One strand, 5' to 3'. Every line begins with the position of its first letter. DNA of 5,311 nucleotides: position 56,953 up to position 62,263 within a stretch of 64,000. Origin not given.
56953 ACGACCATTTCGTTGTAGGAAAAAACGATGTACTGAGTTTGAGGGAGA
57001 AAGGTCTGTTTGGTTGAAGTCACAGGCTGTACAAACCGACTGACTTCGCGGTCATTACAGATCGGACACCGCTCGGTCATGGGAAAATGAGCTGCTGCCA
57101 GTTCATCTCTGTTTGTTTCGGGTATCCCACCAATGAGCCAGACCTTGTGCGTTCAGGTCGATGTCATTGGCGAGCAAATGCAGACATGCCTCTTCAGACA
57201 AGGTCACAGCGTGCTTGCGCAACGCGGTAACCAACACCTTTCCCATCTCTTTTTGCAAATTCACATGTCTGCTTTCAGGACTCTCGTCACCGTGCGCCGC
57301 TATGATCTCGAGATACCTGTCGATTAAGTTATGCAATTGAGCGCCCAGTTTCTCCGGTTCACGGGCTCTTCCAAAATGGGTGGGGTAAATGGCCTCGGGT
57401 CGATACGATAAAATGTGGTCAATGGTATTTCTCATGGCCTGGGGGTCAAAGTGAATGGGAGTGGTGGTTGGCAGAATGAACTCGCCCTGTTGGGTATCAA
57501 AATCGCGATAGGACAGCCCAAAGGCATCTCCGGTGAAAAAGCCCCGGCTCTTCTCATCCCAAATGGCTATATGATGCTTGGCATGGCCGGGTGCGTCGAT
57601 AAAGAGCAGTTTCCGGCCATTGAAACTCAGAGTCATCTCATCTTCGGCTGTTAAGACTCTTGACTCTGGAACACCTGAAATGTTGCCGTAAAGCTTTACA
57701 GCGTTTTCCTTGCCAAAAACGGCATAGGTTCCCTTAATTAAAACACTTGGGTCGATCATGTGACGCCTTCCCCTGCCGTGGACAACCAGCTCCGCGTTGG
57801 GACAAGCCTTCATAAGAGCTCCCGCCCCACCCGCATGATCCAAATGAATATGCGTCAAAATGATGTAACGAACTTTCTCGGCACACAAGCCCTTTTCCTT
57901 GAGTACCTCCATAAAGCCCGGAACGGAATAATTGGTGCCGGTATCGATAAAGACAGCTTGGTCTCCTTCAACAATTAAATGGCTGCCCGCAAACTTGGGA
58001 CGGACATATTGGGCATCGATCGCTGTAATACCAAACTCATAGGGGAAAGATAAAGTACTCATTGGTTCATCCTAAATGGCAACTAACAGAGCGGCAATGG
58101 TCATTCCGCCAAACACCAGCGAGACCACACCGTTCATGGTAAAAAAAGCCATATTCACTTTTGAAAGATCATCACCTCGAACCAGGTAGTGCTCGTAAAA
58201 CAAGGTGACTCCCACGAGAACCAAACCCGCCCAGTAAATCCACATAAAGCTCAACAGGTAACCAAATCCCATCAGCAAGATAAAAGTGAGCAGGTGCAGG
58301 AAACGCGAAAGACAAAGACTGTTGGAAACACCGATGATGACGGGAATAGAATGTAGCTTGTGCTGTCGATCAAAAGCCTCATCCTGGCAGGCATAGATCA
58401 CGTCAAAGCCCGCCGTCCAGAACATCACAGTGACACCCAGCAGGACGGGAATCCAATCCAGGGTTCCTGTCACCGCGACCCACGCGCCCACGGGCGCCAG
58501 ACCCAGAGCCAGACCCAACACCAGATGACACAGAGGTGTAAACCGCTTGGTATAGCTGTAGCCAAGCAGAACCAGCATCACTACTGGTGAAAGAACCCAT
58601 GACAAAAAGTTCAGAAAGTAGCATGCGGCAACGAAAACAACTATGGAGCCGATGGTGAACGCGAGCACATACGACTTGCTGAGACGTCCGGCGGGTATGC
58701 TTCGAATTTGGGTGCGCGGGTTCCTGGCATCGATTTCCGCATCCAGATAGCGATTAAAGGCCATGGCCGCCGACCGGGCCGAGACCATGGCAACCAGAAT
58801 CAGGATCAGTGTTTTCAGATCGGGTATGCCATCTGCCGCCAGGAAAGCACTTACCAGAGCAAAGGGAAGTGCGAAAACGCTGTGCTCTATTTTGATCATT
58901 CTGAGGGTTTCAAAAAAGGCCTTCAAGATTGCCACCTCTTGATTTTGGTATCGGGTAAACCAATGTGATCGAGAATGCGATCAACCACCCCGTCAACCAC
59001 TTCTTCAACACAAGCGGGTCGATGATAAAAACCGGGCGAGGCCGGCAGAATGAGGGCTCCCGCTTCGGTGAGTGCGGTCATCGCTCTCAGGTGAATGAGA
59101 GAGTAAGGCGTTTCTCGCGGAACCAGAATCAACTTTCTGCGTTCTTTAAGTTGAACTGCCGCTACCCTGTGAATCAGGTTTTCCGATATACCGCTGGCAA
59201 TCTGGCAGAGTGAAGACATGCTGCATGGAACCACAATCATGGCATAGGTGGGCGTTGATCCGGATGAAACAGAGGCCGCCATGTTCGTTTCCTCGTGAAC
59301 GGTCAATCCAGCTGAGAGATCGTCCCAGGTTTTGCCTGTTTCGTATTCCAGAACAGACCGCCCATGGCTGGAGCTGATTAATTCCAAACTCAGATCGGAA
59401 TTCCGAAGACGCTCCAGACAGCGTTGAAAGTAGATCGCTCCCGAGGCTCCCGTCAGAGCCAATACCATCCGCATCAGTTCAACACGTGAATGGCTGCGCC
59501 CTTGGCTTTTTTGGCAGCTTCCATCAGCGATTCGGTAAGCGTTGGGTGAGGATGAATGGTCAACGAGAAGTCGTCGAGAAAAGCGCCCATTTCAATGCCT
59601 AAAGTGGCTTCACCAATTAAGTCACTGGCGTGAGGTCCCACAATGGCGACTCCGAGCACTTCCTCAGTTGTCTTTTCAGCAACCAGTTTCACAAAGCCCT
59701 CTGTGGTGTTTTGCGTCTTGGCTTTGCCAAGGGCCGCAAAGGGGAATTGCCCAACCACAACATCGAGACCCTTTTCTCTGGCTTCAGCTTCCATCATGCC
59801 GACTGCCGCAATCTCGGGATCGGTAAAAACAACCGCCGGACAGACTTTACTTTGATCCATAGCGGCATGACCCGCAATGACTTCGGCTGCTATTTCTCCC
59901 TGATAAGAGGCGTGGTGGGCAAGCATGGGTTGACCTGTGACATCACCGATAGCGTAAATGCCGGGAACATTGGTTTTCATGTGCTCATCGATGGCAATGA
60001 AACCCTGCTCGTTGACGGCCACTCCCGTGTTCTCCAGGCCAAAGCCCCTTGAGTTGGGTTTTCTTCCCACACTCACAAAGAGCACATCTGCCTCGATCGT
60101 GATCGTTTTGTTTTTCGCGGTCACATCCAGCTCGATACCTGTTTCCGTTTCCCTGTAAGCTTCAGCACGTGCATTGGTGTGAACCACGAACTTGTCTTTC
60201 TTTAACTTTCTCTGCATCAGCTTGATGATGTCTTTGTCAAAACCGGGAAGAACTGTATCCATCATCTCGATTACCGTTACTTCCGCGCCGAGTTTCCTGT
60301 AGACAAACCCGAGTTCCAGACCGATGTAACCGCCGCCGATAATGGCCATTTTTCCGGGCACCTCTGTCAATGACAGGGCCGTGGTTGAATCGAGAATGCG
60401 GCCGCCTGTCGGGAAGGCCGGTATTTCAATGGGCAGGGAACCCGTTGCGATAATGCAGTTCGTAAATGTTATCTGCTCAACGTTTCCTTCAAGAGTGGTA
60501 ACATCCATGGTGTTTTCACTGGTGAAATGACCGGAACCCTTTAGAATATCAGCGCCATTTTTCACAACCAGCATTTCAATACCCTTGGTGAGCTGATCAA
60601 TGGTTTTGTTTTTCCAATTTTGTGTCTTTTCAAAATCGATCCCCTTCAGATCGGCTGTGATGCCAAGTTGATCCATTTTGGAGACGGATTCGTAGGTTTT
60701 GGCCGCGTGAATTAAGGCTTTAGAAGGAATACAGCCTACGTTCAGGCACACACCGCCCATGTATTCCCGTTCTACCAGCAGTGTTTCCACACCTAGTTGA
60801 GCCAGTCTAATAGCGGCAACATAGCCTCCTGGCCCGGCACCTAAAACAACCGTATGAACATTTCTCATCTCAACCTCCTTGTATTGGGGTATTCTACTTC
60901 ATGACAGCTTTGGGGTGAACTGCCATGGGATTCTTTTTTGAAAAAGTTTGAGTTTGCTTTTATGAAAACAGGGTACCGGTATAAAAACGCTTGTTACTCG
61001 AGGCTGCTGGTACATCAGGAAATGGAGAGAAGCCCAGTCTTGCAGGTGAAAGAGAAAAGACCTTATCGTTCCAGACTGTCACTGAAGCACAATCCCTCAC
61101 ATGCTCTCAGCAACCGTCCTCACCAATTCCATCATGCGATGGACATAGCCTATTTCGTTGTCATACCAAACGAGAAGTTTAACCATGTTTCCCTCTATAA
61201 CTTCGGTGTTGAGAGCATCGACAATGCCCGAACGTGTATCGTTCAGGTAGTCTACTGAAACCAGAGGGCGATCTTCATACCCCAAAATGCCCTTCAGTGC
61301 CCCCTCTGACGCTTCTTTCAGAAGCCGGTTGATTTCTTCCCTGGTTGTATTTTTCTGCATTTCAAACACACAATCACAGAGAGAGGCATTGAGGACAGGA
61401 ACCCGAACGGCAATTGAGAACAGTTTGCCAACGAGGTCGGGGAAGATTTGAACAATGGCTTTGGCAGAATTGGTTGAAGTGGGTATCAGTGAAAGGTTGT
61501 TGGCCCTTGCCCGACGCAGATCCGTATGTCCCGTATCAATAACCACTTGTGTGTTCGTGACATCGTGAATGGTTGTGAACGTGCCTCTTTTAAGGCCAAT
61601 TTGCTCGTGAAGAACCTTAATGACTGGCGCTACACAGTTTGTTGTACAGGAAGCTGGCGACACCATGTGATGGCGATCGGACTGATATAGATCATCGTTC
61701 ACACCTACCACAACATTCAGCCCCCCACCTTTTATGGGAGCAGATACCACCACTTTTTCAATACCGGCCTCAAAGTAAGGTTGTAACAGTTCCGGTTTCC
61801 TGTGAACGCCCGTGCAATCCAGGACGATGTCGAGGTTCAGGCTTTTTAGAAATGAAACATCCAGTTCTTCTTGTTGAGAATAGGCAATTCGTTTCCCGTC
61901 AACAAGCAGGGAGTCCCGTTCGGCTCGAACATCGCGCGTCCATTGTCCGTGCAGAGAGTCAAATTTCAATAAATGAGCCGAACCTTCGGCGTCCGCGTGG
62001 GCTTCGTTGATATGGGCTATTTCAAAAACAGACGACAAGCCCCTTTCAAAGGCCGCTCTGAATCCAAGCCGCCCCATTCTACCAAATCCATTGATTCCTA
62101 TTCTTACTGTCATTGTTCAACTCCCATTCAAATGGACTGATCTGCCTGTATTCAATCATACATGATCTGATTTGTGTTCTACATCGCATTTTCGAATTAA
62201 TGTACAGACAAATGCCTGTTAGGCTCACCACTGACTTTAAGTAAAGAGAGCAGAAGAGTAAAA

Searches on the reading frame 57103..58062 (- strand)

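Call 33: search_protein_families(library=pfam, proteins=[window:57103-58062:-], max_evalue=0.001)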
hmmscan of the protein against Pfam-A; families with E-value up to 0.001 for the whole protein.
window:57103-58062:- (319 aa): 3 families
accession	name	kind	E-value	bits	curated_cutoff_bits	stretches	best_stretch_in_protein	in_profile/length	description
PF00753.33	Lactamase_B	-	3.2e-26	92.9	22.7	1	27-229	8-196/196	Metallo-beta-lactamase superfamily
PF19583.5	ODP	-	5.1e-10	40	27.2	1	27-185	5-141/194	ODP family beta lactamase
PF12706.13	Lactamase_B_2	-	0.00012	22.2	27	0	37-101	3-69/200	Beta-lactamase superfamily domain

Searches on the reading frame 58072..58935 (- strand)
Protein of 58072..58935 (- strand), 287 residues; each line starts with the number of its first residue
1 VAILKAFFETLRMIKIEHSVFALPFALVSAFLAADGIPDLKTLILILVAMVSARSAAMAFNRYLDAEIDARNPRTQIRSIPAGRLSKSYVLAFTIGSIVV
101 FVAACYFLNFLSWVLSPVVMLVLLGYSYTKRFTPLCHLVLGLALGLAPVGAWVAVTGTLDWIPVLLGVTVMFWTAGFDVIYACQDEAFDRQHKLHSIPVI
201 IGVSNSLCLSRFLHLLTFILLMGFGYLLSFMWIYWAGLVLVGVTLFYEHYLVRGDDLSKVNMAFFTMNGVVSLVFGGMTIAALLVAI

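Call 33: search_protein_families(library=pfam, proteins=[window:58072-58935:-], max_evalue=0.001)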
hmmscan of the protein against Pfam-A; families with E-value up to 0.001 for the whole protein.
window:58072-58935:- (287 aa): 1 family
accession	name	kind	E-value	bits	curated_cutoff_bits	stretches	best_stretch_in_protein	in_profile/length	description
PF01040.23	UbiA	-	2.8e-60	204.1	34.2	1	22-268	1-248/250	UbiA prenyltransferase family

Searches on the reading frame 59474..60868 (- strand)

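Call 33: search_protein_families(library=pfam, proteins=[window:59474-60868:-], max_evalue=0.001)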
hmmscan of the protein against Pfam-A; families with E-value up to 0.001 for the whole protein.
window:59474-60868:- (464 aa): 12 families
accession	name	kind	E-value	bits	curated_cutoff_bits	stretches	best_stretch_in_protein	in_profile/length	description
PF07992.20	Pyr_redox_2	-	1.3e-76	258.3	26.1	1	5-324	2-291/291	Pyridine nucleotide-disulphide oxidoreductase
PF02852.28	Pyr_redox_dim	-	2.7e-38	131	25.3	1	344-452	2-110/110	Pyridine nucleotide-disulphide oxidoreductase, dimerisation domain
PF00070.33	Pyr_redox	-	8.3e-25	87.6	22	1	173-245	1-77/82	Pyridine nucleotide-disulphide oxidoreductase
PF13738.12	Pyr_redox_3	-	2.9e-10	40.3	30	1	7-308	1-305/305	Pyridine nucleotide-disulphide oxidoreductase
PF01134.28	GIDA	-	1.8e-08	34.3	22.1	1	7-85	3-80/391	Glucose inhibited division protein A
PF13450.12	NAD_binding_8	-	3.6e-07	30.8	21.9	0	8-41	1-35/68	NAD(P)-binding Rossmann-like domain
PF00890.30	FAD_binding_2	-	7.7e-07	29.1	20.4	0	6-37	2-33/414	FAD binding domain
PF01494.25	FAD_binding_3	-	3e-06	27.1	22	1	4-35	2-33/349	FAD binding domain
PF12831.13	FAD_oxidored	-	3.1e-05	23.9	27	1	7-43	3-40/416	FAD dependent oxidoreductase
PF03721.20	UDPG_MGDP_dh_N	-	5.6e-05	23.2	27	1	173-269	2-86/187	UDP-glucose/GDP-mannose dehydrogenase family, NAD binding domain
PF03486.20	HI0933_like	-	0.00014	21.9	50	0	5-35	2-32/244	HI0933-like protein Rossmann domain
PF01262.27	AlaDh_PNT_C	-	0.00059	19.7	23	0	170-212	27-69/214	Alanine dehydrogenase/PNT, C-terminal domain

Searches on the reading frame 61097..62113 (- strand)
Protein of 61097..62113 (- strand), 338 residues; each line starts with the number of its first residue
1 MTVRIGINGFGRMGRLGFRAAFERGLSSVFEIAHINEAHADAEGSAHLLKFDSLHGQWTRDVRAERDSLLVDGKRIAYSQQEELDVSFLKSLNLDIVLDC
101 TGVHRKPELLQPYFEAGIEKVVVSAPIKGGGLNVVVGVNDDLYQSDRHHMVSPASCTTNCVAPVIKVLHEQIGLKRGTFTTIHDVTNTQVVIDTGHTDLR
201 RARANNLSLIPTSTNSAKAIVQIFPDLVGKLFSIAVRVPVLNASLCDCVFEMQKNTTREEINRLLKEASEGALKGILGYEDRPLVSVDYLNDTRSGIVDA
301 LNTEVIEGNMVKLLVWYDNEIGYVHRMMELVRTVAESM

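Call 33: search_protein_families(library=pfam, proteins=[window:61097-62113:-], max_evalue=0.001)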
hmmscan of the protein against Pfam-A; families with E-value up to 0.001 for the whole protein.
window:61097-62113:- (338 aa): 2 families
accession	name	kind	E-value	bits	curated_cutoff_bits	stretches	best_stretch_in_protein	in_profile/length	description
PF02800.25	Gp_dh_C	-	9.7e-56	188.2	24.4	1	161-317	1-158/158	Glyceraldehyde 3-phosphate dehydrogenase, C-terminal domain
PF00044.30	Gp_dh_N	-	1.4e-25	90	31.7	1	3-105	1-99/101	Glyceraldehyde 3-phosphate dehydrogenase, NAD binding domain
